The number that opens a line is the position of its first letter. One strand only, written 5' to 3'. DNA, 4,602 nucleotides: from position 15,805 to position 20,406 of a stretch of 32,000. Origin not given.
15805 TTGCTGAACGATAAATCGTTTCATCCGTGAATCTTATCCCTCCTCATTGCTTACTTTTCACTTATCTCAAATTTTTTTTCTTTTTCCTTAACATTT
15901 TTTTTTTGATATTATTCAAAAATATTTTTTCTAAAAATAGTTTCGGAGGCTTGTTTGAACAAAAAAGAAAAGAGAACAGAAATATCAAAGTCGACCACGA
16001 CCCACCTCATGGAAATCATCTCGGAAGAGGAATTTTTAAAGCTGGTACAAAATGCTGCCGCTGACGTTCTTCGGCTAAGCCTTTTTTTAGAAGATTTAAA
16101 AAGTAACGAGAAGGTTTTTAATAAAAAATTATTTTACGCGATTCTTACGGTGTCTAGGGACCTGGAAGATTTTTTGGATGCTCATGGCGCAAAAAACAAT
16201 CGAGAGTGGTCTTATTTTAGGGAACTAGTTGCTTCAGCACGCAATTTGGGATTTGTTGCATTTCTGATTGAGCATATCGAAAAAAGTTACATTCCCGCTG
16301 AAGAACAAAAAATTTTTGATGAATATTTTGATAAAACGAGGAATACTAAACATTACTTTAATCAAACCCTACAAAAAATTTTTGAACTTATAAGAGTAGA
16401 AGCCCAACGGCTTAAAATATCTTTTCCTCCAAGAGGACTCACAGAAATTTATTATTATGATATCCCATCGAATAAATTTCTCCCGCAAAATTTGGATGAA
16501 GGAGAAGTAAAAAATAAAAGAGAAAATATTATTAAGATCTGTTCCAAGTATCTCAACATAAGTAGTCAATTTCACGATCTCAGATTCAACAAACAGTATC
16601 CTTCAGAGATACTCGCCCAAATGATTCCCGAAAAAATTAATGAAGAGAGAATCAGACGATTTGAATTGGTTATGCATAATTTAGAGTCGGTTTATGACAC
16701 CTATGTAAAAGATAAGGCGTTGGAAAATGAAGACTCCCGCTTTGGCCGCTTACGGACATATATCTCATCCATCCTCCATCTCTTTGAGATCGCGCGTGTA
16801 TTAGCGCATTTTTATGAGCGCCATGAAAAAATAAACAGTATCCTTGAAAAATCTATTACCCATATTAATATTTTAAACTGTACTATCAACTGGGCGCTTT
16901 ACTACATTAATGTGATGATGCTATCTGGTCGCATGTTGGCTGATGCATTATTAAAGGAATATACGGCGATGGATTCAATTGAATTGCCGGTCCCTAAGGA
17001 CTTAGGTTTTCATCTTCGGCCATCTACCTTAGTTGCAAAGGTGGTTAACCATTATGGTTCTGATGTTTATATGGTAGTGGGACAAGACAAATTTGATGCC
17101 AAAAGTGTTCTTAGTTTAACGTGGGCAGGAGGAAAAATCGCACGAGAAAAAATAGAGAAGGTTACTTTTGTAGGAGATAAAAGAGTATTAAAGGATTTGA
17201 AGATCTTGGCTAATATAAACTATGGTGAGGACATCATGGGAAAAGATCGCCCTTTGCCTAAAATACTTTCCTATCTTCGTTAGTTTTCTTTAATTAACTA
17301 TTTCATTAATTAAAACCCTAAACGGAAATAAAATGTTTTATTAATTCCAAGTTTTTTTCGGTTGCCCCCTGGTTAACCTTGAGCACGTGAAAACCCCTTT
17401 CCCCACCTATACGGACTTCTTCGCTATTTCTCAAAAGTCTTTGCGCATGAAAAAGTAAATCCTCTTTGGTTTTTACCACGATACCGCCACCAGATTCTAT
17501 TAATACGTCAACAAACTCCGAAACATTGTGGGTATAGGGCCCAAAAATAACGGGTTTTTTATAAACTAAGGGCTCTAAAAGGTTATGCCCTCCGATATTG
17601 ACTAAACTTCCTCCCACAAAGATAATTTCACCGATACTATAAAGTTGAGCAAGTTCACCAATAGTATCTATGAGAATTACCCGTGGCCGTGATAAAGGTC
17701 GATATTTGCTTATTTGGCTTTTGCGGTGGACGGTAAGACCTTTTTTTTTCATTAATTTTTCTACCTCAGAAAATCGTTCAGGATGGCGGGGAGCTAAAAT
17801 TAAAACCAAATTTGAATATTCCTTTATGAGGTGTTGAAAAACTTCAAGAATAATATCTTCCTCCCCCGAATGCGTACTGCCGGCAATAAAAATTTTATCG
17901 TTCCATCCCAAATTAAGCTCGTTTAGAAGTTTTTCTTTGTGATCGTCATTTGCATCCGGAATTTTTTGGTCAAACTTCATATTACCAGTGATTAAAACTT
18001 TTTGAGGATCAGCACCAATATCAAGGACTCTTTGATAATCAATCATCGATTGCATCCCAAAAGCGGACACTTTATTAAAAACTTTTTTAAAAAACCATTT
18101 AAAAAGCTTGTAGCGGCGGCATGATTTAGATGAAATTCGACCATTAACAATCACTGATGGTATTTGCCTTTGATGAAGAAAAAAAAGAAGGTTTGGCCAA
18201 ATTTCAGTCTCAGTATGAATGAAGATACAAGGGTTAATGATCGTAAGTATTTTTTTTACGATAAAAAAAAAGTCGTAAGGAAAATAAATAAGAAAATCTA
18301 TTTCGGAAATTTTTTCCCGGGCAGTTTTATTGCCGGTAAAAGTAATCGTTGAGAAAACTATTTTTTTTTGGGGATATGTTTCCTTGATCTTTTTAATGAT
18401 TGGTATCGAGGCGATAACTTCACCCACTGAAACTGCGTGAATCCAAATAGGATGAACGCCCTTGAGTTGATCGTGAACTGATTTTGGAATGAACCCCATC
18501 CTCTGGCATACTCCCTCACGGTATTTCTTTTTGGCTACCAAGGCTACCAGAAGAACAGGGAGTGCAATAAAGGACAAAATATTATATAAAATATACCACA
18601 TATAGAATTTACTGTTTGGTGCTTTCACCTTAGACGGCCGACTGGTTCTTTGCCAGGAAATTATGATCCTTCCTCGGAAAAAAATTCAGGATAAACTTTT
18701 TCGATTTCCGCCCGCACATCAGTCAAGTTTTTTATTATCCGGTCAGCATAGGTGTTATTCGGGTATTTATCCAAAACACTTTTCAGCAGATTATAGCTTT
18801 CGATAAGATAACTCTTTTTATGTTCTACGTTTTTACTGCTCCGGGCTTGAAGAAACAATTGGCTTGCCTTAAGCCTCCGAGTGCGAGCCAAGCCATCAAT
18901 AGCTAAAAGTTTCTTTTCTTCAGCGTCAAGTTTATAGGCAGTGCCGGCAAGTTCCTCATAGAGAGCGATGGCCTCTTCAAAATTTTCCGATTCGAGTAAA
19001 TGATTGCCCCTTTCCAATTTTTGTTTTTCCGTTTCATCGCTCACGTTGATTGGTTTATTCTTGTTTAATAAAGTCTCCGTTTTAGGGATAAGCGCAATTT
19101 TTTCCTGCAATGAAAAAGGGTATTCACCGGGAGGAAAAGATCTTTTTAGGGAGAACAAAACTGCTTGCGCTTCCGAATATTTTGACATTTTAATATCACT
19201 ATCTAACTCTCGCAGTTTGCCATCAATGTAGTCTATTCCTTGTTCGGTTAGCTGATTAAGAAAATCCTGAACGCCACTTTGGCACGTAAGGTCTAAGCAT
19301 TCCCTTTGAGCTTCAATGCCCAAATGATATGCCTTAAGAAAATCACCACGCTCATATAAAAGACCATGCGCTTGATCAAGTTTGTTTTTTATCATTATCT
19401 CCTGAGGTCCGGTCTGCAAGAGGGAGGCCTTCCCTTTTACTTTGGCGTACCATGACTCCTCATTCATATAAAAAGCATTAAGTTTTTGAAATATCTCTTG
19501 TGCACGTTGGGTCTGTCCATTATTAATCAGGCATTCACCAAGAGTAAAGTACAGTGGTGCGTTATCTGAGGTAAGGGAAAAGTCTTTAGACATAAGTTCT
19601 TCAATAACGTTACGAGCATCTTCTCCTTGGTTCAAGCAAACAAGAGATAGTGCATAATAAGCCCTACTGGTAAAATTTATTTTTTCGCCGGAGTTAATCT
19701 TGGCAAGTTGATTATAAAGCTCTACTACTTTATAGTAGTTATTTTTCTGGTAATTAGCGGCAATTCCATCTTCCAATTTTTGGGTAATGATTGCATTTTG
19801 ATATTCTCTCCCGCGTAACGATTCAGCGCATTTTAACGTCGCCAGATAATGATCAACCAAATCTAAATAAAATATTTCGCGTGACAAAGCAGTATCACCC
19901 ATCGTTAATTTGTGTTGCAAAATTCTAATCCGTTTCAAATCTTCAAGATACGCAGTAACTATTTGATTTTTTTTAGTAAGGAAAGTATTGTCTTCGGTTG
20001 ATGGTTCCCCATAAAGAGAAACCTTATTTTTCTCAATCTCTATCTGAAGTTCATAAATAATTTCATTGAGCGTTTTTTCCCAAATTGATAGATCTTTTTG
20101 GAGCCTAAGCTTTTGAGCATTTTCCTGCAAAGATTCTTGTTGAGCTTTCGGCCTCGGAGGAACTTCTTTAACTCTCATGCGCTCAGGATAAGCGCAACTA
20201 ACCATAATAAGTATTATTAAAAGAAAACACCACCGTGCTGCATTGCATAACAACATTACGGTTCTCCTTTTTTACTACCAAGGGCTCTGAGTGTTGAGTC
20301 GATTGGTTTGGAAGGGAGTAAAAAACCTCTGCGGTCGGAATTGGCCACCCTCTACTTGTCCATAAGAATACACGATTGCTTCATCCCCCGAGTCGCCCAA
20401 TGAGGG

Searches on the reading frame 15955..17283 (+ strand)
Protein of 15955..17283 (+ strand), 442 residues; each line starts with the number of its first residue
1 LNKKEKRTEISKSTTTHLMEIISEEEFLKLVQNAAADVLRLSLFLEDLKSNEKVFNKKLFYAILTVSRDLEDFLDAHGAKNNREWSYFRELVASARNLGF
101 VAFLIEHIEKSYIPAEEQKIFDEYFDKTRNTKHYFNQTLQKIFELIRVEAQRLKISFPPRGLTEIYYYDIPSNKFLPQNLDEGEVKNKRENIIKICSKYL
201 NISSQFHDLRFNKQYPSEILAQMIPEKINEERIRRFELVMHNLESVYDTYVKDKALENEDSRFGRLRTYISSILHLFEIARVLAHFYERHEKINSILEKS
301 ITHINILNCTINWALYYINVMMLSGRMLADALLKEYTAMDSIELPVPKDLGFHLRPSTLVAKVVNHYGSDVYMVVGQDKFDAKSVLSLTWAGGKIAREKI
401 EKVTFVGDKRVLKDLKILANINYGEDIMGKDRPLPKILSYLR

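Call 8: search_protein_families(library=pfam, proteins=[window:15955-17283:+], max_evalue=0.0001)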
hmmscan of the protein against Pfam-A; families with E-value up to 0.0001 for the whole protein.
window:15955-17283:+ (442 aa): 1 family
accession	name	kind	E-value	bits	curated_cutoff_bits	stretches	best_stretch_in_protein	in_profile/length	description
PF00381.24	PTS-HPr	-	1e-05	25.9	23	1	344-389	5-49/81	PTS HPr component phosphorylation site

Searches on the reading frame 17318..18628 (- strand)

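Call 8: search_protein_families(library=pfam, proteins=[window:17318-18628:-], max_evalue=0.0001)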
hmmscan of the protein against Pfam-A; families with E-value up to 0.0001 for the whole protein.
window:17318-18628:- (436 aa): 1 family
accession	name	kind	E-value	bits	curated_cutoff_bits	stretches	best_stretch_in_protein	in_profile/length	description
PF04413.22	Glycos_transf_N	-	3.9e-58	196.4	23.9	1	40-221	3-179/179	3-Deoxy-D-manno-octulosonic-acid transferase (kdotransferase)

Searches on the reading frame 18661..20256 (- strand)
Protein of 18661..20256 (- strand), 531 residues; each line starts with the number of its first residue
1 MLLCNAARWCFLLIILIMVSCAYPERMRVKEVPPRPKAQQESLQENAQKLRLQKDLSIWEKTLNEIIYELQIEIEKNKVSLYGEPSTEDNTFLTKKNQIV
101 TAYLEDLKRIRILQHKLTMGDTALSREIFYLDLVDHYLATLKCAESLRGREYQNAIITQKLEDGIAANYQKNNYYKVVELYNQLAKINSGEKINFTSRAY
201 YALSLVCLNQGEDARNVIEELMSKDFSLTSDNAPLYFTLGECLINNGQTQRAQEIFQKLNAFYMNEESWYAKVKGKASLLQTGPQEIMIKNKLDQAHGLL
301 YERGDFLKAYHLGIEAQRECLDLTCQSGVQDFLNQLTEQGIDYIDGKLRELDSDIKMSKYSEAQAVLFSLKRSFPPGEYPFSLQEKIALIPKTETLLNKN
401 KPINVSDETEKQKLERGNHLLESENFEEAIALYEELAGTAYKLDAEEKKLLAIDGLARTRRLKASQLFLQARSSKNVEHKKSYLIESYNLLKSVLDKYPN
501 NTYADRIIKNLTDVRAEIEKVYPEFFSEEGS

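Call 8: search_protein_families(library=pfam, proteins=[window:18661-20256:-], max_evalue=0.0001)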
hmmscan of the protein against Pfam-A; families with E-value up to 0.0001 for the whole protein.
window:18661-20256:- (531 aa): 4 families
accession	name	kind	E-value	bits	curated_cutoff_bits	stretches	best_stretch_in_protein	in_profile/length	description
PF14559.12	TPR_19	-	2.4e-09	37.8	25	0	213-270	9-62/68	Tetratricopeptide repeat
PF07719.23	TPR_2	-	3e-05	24.3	27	0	234-259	2-27/34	Tetratricopeptide repeat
PF13431.12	TPR_17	-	3.6e-05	24.1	24.4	0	230-254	10-34/34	Tetratricopeptide repeat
PF13428.12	TPR_14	-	5.5e-05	23.9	23.5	0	235-270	3-39/44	Tetratricopeptide repeat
